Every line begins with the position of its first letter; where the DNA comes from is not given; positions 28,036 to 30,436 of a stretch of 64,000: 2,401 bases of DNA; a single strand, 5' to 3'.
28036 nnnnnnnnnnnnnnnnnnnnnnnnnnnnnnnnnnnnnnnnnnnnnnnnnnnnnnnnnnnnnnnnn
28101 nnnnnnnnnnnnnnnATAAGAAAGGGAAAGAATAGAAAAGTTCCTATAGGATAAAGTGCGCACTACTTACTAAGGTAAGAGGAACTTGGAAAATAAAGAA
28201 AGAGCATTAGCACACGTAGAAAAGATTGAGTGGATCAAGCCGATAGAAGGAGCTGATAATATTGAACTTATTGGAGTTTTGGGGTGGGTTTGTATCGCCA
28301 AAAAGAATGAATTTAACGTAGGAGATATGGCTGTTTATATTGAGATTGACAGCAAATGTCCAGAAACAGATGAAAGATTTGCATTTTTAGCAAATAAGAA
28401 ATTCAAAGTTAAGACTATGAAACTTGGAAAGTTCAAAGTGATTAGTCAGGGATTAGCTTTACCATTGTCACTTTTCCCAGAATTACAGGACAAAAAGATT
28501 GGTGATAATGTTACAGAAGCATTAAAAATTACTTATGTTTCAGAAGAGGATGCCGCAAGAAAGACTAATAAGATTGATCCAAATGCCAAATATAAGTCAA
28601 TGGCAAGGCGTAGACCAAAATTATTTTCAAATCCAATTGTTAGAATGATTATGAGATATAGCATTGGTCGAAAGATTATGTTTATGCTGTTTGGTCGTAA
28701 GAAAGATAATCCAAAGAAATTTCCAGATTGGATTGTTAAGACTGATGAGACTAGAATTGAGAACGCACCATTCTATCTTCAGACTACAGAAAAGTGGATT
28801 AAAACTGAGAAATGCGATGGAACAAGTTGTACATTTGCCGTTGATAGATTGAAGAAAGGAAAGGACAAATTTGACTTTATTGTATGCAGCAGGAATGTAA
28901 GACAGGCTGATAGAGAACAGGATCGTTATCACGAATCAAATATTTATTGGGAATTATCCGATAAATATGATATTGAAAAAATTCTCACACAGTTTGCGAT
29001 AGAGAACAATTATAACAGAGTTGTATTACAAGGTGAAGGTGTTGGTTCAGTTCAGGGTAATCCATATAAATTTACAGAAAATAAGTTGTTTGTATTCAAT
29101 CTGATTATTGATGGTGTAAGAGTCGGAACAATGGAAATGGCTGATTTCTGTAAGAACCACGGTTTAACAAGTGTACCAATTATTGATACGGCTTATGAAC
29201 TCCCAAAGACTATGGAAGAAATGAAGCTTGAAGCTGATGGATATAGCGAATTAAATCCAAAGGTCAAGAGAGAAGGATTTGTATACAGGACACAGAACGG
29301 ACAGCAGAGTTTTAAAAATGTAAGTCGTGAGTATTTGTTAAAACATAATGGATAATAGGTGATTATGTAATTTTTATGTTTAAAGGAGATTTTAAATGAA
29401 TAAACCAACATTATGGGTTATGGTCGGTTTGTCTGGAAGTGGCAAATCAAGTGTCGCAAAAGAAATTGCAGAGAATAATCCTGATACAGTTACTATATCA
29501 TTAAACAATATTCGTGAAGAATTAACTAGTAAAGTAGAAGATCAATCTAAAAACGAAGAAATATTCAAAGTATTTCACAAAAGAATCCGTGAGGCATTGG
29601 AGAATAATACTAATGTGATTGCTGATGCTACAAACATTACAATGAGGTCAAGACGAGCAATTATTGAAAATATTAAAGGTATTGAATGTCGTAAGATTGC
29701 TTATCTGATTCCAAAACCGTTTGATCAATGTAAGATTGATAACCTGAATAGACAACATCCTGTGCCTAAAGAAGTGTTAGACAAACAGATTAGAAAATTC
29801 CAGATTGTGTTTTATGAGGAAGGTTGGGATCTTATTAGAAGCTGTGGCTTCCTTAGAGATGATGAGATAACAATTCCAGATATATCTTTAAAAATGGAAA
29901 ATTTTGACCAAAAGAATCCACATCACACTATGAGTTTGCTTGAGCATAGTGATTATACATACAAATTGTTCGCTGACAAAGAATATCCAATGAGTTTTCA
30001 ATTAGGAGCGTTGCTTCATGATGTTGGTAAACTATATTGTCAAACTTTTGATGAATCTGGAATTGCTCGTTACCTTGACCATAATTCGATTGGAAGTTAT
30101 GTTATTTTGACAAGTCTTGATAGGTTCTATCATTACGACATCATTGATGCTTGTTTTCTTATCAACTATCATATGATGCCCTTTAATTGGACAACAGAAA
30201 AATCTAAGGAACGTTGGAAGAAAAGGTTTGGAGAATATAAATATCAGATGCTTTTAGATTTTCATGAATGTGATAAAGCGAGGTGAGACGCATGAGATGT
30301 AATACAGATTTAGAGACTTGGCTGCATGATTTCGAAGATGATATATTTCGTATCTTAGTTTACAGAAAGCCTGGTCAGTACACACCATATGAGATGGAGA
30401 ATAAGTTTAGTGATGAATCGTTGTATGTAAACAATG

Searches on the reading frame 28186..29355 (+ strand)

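Call 3: search_protein_families(library=pfam, proteins=[window:28186-29355:+], max_evalue=0.01)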
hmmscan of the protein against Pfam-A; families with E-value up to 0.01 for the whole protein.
window:28186-29355:+ (389 aa): 2 families
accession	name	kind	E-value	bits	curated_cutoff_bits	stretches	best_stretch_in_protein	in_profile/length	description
PF21189.3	PHA02142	-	8.2e-24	84.3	27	1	8-94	1-92/92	PHA02142 OB-fold domain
PF09414.15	RNA_ligase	-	2.3e-18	67.3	27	1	202-377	1-169/171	RNA ligase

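Call 4: search_protein_families(library=phrogs, proteins=[window:28186-29355:+], max_evalue=0.001)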
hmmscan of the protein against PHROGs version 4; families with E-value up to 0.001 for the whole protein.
window:28186-29355:+ (389 aa): 1 family
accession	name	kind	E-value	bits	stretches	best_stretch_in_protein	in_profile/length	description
phrog_968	-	DNA, RNA and nucleotide metabolism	3.1e-63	215.1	1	2-388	4-393/398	RNA ligase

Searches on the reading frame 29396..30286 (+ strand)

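Call 3: search_protein_families(library=pfam, proteins=[window:29396-30286:+], max_evalue=0.01)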
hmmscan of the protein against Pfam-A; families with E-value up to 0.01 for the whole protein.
window:29396-30286:+ (296 aa): 10 families
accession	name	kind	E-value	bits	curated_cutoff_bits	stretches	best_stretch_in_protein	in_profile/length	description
PF13671.12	AAA_33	-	1.6e-20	74.3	27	1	6-136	1-141/143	AAA domain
PF08433.16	KTI12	-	2.9e-09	37.3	22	1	6-145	3-147/271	Chromatin associated protein KTI12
PF06414.18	Zeta_toxin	-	0.00044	20.2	22.3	1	3-80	15-104/199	Zeta toxin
PF00931.28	NB-ARC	-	0.00086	19.1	23.5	1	6-163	20-183/248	NB-ARC domain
PF00005.33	ABC_tran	-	0.0015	19.6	25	1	4-82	11-80/137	ABC transporter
PF01637.24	ATPase_2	-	0.0016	18.7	33.2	1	6-78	22-94/225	ATPase domain predominantly from Archaea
PF01591.24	6PF2K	-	0.002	17.9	27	0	2-100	11-126/223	6-phosphofructo-2-kinase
PF01966.28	HD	-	0.0025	18.5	22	0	202-271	28-93/116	HD domain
PF20693.3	YobI-ATPase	-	0.0035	17.4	27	1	11-55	21-67/363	YobI-like P-loop NTPase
PF13238.12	AAA_18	-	0.0056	17.6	29.4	0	10-80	4-74/128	AAA domain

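Call 4: search_protein_families(library=phrogs, proteins=[window:29396-30286:+], max_evalue=0.001)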
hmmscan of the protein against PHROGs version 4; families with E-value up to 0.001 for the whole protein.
window:29396-30286:+ (296 aa): 4 families
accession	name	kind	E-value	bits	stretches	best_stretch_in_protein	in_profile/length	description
phrog_6931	-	unknown function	4.4e-35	122.5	2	2-148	183-337/343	-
phrog_505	-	other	9e-21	75.6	1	4-140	2-145/295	polynucleotide kinase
phrog_2071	-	other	1.8e-15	58.5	1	1-136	13-142/282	ATPase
phrog_10255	-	other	4.3e-05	24.4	1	9-87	6-84/230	kinase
